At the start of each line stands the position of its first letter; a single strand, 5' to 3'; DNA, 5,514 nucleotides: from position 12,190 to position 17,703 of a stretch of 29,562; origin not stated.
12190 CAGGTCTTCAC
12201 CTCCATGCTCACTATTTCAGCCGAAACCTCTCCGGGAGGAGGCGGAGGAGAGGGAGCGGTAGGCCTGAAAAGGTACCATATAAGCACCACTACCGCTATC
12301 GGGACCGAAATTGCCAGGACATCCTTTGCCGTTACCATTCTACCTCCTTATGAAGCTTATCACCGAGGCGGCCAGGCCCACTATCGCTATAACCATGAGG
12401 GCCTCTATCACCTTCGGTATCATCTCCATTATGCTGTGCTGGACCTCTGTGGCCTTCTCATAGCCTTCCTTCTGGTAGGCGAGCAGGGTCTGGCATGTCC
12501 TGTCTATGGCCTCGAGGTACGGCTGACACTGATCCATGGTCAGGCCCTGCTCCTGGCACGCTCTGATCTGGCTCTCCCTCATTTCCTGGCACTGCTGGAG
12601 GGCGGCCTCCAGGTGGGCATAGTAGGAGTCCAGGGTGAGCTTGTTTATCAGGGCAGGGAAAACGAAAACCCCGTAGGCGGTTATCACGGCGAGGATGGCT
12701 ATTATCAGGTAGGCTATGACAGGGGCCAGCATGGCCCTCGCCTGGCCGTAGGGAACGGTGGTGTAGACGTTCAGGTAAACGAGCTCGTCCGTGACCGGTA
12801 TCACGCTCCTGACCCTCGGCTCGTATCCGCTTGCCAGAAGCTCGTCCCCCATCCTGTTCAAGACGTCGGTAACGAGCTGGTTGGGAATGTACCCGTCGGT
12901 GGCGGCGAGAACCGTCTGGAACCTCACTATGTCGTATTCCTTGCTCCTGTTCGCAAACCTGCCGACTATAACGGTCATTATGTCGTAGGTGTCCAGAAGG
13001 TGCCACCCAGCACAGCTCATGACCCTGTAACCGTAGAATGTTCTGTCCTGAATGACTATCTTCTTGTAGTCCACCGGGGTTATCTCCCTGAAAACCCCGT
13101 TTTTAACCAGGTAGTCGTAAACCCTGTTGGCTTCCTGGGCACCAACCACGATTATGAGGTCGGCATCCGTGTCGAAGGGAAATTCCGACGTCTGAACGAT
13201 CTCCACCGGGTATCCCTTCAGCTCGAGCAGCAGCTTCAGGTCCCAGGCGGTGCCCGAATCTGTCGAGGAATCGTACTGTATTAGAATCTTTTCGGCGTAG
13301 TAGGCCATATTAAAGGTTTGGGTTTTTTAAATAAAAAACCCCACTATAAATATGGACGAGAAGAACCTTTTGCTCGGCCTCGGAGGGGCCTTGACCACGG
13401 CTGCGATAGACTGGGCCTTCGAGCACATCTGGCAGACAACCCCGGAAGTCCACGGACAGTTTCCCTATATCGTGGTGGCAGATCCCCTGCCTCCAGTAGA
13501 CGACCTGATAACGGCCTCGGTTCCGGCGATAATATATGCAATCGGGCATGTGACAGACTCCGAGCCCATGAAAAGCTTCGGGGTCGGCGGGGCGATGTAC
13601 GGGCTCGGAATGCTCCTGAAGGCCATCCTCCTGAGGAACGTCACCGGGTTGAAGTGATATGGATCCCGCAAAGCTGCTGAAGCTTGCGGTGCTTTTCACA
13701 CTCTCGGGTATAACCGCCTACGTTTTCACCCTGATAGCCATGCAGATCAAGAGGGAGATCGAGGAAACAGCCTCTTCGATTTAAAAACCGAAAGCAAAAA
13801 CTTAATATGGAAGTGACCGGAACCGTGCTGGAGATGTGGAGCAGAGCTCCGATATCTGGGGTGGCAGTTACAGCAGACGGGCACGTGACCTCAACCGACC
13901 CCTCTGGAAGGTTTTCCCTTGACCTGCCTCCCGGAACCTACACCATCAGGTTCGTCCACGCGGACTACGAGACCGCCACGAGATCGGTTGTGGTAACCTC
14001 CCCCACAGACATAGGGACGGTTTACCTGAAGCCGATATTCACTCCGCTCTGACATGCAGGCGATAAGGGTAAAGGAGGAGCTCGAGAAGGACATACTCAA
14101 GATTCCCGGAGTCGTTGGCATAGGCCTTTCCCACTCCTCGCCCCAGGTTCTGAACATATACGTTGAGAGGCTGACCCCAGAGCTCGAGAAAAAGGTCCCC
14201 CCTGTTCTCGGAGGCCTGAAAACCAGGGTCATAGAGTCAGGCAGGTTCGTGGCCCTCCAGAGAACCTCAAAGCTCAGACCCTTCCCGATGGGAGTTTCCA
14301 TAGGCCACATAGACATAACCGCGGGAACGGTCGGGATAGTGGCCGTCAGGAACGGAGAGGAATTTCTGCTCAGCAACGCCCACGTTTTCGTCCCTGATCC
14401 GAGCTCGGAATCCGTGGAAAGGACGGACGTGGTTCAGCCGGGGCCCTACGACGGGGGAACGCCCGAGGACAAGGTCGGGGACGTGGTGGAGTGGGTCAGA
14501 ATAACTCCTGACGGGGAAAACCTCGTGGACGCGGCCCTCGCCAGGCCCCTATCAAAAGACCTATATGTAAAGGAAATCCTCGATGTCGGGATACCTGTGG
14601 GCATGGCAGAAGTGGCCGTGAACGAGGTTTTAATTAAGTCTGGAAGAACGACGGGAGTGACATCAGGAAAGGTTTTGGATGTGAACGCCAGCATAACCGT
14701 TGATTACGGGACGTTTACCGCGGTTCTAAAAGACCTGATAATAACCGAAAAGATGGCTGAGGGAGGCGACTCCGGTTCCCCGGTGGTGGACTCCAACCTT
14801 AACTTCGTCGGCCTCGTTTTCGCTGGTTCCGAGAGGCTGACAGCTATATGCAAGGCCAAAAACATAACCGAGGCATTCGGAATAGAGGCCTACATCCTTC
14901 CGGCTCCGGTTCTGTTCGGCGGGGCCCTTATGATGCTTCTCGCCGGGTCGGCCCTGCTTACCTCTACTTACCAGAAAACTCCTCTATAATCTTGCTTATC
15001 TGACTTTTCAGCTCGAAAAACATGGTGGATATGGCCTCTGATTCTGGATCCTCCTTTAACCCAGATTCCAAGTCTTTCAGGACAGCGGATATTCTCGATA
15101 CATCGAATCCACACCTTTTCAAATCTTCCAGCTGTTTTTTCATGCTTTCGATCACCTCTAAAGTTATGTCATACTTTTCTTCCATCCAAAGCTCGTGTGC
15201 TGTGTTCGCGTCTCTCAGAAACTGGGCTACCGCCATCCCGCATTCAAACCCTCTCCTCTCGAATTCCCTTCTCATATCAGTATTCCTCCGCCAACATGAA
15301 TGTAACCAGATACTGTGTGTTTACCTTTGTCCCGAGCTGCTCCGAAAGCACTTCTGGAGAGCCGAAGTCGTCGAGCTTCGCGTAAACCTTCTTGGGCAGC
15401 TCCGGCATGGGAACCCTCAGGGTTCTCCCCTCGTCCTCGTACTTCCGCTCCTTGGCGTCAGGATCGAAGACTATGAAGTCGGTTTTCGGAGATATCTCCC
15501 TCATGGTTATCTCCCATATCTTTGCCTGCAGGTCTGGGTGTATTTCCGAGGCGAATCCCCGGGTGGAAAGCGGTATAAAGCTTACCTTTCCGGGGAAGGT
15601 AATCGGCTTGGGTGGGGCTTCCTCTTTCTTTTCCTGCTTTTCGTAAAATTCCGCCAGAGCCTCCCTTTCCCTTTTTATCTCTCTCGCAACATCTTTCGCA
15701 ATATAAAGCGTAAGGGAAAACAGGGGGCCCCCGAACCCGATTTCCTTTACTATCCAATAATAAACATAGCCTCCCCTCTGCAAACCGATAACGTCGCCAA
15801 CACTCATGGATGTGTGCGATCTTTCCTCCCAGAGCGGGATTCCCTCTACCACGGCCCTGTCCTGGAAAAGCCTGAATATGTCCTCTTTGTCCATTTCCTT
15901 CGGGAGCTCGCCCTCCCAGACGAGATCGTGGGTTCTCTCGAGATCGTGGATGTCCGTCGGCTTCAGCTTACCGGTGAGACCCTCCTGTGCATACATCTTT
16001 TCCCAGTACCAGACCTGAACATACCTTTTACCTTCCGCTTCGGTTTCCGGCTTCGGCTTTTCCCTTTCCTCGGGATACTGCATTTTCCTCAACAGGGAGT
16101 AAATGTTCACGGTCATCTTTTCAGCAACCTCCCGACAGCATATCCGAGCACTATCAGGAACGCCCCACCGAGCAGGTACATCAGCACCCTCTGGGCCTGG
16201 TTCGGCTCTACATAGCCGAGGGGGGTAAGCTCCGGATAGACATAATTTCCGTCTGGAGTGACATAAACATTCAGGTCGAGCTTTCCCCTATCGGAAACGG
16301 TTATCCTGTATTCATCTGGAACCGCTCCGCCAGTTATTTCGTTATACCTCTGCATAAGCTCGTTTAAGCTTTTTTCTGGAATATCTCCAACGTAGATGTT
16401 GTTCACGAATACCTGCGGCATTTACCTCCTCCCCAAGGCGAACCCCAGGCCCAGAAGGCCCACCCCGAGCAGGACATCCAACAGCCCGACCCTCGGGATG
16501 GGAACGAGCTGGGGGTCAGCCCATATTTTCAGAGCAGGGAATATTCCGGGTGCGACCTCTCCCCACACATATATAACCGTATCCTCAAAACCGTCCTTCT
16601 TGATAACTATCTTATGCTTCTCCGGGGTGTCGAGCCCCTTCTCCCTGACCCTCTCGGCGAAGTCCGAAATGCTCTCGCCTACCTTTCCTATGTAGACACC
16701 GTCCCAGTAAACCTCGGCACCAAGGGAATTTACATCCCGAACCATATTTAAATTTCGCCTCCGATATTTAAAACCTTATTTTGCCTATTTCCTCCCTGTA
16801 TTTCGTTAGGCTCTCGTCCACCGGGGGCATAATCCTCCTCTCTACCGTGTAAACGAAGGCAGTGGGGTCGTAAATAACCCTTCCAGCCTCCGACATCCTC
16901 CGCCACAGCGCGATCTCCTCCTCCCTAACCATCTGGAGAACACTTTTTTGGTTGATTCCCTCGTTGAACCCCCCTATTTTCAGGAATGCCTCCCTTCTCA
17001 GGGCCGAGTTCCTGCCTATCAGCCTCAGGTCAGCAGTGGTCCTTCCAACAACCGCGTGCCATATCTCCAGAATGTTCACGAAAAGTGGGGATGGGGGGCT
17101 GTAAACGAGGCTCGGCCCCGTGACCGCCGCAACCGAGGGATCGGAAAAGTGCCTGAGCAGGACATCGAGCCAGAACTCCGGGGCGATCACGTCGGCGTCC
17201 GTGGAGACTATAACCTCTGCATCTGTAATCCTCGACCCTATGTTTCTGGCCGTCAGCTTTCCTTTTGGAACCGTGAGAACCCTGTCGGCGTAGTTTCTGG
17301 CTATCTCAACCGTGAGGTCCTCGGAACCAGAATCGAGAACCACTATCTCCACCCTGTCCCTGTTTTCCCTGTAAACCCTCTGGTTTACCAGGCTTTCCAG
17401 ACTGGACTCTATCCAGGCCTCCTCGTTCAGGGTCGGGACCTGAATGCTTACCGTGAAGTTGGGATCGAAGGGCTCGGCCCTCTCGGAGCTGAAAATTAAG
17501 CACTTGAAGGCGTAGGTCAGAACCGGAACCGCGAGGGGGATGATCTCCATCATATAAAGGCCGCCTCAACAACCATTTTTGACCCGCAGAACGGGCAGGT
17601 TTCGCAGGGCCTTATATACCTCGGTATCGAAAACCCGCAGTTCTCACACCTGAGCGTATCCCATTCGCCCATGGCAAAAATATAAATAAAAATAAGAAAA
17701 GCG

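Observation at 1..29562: Candidate new archaeal virus lineage: two SJR-like capsid genes but no packaging ATPase, polymerase or integrase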

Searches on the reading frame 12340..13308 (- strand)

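Call 12: search_protein_families(library=pfam, proteins=[window:12340-13308:-], max_evalue=0.1)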
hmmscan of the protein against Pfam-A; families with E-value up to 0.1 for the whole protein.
window:12340-13308:- (322 aa): 3 families
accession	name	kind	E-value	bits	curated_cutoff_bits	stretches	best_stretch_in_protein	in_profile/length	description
PF01350.22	Flavi_NS4A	-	0.014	15.8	27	0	284-317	31-64/144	Flavivirus non-structural protein NS4A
PF21793.2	DUF6877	-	0.04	13.8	24.4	0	139-163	12-36/53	Family of unknown function (DUF6877)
PF13858.11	DUF4199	-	0.051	14.4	32.3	0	198-316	69-161/165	Protein of unknown function (DUF4199)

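Call 34: search_protein_families(library=phrogs, proteins=[window:12340-13308:-], max_evalue=0.1)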
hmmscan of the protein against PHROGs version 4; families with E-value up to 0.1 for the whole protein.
window:12340-13308:- (322 aa): 0 families

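Call 126: search_protein_families(library=ncbifam, proteins=[window:12340-13308:-], max_evalue=1)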
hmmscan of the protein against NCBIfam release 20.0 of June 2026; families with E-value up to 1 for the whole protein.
window:12340-13308:- (322 aa): 2 families
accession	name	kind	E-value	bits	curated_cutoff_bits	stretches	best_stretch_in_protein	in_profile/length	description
TIGR03363.1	VI_chp_8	equivalog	0.21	11.2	160.85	1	227-287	198-259/353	type VI secretion system protein TssA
TIGR01708.2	typeII_sec_gspH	equivalog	0.33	10.9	80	0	301-319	7-25/169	type II secretion system minor pseudopilin GspH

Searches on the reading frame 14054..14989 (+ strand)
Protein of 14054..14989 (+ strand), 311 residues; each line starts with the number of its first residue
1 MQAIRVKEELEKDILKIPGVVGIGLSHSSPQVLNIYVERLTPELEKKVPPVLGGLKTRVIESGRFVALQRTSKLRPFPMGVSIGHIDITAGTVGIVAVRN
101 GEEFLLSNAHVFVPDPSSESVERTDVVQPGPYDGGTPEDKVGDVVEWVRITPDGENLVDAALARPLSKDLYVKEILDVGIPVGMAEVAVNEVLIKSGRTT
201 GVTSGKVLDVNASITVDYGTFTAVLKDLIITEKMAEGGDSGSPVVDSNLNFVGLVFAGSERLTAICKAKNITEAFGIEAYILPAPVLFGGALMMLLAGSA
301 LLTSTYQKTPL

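Call 12: search_protein_families(library=pfam, proteins=[window:14054-14989:+], max_evalue=0.1)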
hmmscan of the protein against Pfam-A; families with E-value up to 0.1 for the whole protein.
window:14054-14989:+ (311 aa): 5 families
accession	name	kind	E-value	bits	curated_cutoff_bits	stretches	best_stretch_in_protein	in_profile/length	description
PF13365.12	Trypsin_2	-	0.00076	20.7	27.6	1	98-254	6-144/144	Trypsin-like peptidase domain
PF10459.15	Peptidase_S46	-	0.00085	18.5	22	1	216-258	608-653/698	Peptidase S46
PF00089.32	Trypsin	-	0.00094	19.5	20.6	1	101-259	33-199/220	Trypsin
PF01732.22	Mycop_pep_DUF31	-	0.039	14.1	27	1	220-257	309-346/346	Mycoplasma peptidase (DUF31)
PF05579.19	Peptidase_S32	-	0.059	13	24.7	0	235-262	205-231/297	Equine arteritis virus serine endopeptidase S32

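Call 88: search_protein_families(library=phrogs, proteins=[window:14054-14989:+], max_evalue=0.01)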
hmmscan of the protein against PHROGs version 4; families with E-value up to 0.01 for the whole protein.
window:14054-14989:+ (311 aa): 1 family
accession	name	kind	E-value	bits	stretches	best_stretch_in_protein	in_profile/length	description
phrog_20754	-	other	5.6e-45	154.5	1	6-267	11-304/324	protease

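Call 89: search_dna_similar(query=window:14054-14989:+, collection=phages, mode=protein, max_evalue=0.001)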
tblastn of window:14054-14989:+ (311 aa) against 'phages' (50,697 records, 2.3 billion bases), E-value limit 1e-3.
Records with a match: 3; places in all: 3; records where one place covers at least 80% of the query: 0.
Best place of each record, by identity: <60% 3.
By first word of the organism name: Alphaspiravirus 2; uncultured 1.
By host as written in the record: Aeropyrum pernix 2; - 1.
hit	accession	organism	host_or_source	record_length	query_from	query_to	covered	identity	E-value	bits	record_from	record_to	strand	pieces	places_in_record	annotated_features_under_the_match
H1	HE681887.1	Alphaspiravirus yamagawaense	Aeropyrum pernix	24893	32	251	71%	33.8%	2e-24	108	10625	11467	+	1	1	25-326: putative serine protease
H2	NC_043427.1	Alphaspiravirus yamagawaense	Aeropyrum pernix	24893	32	251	71%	33.8%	2e-24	108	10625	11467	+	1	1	25-326: putative serine protease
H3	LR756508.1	uncultured phage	metagenomic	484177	48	265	70%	29.0%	4e-15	82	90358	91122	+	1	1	record has no annotation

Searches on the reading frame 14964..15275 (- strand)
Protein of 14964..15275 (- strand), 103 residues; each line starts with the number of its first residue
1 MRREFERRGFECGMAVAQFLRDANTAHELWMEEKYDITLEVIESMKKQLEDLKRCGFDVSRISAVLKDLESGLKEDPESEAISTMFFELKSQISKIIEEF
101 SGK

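Call 129: search_protein_families(library=phrogs, proteins=[window:14964-15275:-], max_evalue=0.01)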
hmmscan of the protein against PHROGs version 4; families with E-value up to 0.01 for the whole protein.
window:14964-15275:- (103 aa): 1 family
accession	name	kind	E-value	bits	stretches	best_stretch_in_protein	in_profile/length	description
phrog_6883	-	unknown function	0.00025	21.6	1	31-71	197-236/251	-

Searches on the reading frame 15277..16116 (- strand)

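Call 12: search_protein_families(library=pfam, proteins=[window:15277-16116:-], max_evalue=0.1)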
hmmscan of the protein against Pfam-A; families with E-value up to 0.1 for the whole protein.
window:15277-16116:- (279 aa): 1 family
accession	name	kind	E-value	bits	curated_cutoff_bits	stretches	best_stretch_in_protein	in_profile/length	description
PF14191.11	YodL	-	0.0013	20.1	24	1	61-128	34-93/98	YodL-like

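Call 88: search_protein_families(library=phrogs, proteins=[window:15277-16116:-], max_evalue=0.01)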
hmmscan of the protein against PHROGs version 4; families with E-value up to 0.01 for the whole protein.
window:15277-16116:- (279 aa): 0 families

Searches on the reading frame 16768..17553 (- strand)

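Call 12: search_protein_families(library=pfam, proteins=[window:16768-17553:-], max_evalue=0.1)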
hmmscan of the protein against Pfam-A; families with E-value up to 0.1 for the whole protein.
window:16768-17553:- (261 aa): 5 families
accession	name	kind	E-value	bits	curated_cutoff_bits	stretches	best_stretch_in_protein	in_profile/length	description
PF00535.33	Glycos_transf_2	-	3.6e-21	76.3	23.3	1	36-161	1-128/168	Glycosyl transferase family 2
PF13641.12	Glyco_tranf_2_3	-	1e-10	42.5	27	1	35-239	3-214/230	Glycosyltransferase like family 2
PF13506.12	Glyco_transf_21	-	9.7e-05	22.3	21.7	1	100-197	19-121/174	Glycosyl transferase family 21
PF10111.15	Glyco_tranf_2_2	-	0.0011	19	27.3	1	37-123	4-93/276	Glycosyltransferase like family 2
PF13632.12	Glyco_trans_2_3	-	0.0029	17.9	27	1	115-223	2-109/198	Glycosyl transferase family group 2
